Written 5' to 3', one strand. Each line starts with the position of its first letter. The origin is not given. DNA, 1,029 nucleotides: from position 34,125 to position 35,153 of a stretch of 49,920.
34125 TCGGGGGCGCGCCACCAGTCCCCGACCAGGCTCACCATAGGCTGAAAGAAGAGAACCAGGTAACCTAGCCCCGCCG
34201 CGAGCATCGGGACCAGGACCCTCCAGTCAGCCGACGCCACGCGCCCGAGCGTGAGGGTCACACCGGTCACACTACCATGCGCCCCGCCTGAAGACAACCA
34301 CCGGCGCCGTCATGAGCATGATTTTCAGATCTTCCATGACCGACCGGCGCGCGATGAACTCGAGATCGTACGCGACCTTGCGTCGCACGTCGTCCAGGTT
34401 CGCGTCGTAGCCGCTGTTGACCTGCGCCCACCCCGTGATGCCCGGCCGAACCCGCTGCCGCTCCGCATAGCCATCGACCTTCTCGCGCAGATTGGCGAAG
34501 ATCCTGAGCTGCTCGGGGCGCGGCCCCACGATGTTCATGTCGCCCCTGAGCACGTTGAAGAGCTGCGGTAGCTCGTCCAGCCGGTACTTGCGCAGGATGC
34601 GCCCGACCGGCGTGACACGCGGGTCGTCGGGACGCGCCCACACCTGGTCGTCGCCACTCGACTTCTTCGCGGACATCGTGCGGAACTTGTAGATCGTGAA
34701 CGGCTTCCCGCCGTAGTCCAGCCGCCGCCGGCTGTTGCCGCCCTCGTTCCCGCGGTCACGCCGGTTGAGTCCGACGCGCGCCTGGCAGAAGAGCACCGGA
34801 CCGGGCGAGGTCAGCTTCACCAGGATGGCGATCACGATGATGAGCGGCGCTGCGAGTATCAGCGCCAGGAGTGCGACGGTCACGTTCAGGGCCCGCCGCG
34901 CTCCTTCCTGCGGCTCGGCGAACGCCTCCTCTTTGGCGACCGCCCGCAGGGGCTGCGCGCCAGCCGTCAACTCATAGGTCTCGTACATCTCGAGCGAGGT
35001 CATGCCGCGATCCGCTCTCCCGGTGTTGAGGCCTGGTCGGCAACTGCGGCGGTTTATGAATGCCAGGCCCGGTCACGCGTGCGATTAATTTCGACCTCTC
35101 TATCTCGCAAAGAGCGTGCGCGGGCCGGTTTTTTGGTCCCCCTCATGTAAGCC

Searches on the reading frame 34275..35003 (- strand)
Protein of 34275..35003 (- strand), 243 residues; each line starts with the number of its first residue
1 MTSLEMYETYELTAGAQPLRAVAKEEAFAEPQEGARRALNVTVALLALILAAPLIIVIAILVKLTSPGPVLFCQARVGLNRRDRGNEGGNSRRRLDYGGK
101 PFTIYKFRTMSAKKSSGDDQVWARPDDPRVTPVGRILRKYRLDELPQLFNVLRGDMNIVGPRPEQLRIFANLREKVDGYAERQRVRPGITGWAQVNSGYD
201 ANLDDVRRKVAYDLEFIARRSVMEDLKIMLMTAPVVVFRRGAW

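Call 33: search_protein_families(library=pfam, proteins=[window:34275-35003:-], max_evalue=0.0001)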
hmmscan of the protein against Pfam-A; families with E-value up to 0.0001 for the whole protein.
window:34275-35003:- (243 aa): 1 family
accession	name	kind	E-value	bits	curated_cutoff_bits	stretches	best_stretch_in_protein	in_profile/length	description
PF02397.22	Bac_transf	-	5.1e-61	205.8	27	2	92-237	39-178/179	Bacterial sugar transferase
